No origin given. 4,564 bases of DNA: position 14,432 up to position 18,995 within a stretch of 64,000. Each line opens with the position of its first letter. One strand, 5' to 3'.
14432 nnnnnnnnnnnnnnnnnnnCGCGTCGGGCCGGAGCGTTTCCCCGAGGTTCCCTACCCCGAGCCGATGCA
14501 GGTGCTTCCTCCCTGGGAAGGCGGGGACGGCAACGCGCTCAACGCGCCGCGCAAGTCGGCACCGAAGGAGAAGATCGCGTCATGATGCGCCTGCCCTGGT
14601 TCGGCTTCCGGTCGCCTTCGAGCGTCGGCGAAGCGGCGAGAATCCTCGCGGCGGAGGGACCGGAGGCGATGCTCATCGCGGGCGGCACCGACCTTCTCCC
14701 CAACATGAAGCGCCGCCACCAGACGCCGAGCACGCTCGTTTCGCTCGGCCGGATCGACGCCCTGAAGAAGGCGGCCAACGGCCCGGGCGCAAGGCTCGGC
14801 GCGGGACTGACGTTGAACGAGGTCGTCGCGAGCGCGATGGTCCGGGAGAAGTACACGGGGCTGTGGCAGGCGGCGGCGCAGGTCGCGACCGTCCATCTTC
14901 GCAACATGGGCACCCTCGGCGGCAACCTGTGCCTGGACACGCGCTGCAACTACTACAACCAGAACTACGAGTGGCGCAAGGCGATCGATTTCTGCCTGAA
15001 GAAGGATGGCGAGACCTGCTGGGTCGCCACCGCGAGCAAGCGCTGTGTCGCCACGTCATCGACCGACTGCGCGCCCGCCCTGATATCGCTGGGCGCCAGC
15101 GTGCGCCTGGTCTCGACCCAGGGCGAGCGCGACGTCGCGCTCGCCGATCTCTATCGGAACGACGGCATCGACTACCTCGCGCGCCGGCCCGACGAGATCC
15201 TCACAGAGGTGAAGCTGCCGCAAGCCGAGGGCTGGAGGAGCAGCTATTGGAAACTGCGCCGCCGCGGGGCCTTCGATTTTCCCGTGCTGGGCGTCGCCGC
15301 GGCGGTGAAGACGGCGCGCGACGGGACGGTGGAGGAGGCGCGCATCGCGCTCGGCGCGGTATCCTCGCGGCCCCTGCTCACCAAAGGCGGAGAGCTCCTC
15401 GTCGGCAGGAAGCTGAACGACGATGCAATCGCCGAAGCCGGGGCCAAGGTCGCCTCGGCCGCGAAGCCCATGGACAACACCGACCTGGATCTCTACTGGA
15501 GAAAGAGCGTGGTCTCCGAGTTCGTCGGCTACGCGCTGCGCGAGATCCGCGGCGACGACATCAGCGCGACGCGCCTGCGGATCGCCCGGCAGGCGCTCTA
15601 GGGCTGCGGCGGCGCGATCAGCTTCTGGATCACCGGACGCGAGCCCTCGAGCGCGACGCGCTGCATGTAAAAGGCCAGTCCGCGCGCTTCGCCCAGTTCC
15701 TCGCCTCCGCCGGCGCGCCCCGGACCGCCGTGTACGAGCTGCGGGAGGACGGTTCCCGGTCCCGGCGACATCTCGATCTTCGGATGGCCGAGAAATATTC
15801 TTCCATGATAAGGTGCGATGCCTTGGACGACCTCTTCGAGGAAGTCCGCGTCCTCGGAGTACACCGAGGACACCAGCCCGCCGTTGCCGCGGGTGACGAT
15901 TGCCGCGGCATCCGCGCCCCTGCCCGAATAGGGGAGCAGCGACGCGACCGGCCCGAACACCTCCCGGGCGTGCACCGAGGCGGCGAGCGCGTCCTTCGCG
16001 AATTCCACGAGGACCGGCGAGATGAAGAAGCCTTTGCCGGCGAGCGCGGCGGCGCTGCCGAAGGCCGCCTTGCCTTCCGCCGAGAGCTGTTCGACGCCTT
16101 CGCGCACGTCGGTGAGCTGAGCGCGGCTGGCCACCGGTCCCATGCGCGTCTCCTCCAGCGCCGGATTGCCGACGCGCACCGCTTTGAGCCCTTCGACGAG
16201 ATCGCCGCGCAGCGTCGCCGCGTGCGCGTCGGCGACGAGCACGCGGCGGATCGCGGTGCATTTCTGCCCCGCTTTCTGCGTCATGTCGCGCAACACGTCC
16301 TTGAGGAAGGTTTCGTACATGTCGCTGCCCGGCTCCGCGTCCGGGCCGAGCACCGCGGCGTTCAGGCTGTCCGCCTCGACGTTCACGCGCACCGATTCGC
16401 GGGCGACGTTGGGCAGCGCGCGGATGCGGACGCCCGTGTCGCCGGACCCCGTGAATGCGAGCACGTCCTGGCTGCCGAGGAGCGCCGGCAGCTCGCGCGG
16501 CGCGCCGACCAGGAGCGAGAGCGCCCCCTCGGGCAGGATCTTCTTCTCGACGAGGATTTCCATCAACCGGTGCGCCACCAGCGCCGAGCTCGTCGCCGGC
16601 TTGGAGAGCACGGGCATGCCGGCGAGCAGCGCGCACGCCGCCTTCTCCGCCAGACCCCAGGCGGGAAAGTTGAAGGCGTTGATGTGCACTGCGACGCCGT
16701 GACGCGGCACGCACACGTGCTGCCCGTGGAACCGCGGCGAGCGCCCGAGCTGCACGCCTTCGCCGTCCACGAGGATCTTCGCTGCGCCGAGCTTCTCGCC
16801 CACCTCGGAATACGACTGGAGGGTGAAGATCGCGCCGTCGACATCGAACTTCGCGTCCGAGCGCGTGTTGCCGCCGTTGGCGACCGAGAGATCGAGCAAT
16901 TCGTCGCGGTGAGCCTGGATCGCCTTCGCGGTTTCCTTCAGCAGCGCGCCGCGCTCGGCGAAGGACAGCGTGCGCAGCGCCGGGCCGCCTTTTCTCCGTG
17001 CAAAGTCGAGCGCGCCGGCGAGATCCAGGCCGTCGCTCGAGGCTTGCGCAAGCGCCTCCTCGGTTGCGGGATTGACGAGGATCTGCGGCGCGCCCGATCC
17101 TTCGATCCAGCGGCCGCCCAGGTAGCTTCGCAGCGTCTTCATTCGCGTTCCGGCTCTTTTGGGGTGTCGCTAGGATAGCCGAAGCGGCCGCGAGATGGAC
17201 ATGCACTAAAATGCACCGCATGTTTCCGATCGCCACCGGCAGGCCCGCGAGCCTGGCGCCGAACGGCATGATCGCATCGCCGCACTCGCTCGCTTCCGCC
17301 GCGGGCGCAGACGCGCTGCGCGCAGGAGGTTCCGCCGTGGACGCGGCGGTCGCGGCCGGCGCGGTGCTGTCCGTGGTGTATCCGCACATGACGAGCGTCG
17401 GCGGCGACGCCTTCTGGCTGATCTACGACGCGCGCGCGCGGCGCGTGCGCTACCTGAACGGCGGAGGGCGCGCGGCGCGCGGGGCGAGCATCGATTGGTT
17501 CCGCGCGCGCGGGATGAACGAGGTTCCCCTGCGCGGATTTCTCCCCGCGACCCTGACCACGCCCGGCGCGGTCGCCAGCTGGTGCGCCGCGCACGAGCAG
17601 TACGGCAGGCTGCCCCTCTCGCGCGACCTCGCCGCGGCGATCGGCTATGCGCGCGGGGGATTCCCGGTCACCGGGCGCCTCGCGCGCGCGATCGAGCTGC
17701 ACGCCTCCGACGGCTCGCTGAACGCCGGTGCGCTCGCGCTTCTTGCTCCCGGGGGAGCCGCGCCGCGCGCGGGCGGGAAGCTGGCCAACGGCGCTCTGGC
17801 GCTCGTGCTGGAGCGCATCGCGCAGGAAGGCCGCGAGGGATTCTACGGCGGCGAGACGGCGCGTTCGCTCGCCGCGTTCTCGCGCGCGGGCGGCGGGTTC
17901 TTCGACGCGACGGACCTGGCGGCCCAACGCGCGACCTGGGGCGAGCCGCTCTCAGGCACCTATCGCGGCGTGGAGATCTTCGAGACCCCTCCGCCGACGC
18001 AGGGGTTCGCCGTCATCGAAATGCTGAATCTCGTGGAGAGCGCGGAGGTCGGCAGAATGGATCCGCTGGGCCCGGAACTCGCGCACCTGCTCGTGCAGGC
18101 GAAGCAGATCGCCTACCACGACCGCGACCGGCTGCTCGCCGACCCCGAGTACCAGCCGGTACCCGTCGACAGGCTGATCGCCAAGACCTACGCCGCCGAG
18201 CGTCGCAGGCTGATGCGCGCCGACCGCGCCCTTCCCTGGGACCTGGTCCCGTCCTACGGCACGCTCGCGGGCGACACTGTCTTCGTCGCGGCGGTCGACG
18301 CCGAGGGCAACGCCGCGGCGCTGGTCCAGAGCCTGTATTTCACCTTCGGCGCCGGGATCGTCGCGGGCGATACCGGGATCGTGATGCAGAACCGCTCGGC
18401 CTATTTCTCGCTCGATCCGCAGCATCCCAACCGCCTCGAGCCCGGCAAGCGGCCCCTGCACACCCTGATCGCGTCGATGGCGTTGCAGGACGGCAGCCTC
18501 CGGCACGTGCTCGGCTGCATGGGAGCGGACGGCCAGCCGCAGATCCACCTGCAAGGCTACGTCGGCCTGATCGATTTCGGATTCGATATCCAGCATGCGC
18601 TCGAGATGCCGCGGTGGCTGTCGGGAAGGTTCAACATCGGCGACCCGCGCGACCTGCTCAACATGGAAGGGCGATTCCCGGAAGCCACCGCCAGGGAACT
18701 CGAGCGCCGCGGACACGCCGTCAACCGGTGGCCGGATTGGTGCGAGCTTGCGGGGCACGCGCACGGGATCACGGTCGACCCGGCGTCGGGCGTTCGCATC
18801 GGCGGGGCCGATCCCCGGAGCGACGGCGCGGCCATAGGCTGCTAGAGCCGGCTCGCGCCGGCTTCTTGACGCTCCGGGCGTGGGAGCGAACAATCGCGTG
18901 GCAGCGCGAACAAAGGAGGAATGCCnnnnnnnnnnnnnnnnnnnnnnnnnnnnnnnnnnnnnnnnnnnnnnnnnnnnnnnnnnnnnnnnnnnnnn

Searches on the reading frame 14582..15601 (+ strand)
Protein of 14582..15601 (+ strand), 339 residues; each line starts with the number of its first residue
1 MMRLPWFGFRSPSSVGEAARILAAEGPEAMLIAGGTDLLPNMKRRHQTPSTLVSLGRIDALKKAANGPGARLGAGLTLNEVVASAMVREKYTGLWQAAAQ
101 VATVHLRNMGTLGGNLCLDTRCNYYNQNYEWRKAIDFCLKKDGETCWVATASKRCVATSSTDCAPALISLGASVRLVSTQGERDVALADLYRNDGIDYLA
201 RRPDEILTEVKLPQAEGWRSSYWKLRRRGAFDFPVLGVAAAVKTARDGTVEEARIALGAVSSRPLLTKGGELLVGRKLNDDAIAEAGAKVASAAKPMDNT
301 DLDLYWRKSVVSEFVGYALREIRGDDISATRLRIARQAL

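Call 14: search_protein_families(library=pfam, proteins=[window:14582-15601:+])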
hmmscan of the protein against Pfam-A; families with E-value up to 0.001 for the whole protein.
window:14582-15601:+ (339 aa): 2 families
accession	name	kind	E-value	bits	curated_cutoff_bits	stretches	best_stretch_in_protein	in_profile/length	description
PF00941.27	FAD_binding_5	-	2e-38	132.3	27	1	8-214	4-169/170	FAD binding domain in molybdopterin dehydrogenase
PF03450.22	CO_deh_flav_C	-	9.9e-13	48.6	25.5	1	222-321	3-101/102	CO dehydrogenase flavoprotein C-terminal domain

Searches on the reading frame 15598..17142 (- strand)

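Call 14: search_protein_families(library=pfam, proteins=[window:15598-17142:-])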
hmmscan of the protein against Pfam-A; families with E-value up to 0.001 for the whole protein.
window:15598-17142:- (514 aa): 1 family
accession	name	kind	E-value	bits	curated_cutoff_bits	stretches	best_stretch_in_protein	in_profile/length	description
PF00171.27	Aldedh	-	3.9e-62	210.8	23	1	12-493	1-456/461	Aldehyde dehydrogenase family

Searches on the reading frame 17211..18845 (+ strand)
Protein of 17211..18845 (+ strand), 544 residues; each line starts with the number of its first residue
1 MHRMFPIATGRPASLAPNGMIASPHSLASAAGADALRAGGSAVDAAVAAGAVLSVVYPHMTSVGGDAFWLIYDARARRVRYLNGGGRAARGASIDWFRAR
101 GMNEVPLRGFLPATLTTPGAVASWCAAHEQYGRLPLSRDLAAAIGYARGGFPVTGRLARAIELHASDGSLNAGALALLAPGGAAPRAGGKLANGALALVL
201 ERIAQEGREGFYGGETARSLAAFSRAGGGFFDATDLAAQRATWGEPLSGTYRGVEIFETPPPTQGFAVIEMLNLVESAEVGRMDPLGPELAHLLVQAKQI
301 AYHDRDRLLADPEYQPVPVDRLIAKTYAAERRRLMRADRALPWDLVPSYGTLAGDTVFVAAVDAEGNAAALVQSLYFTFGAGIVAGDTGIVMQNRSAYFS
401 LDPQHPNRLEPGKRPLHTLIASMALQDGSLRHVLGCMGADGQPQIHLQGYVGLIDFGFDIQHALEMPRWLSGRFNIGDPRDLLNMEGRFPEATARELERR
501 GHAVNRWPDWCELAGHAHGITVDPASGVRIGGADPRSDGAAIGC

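Call 4: search_protein_families(library=pfam, proteins=[window:17211-18845:+])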
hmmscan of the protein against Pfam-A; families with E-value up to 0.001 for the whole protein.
window:17211-18845:+ (544 aa): 1 family
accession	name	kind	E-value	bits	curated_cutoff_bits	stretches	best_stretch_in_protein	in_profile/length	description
PF01019.26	G_glu_transpept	-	3.6e-128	429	27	1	34-539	2-512/512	Gamma-glutamyltranspeptidase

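Call 5: search_protein_families(library=ncbifam, proteins=[window:17211-18845:+])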
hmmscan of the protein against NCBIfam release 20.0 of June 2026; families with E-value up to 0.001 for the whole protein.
window:17211-18845:+ (544 aa): 2 families
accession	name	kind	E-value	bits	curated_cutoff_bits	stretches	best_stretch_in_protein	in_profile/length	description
TIGR00066.1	g_glut_trans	equivalog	2.3e-103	346.4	357.85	1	19-536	1-518/518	gamma-glutamyltransferase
NF007187.0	PRK09615.1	equivalog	2.7e-68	230.7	990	1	16-537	47-573/581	gamma-glutamyltransferase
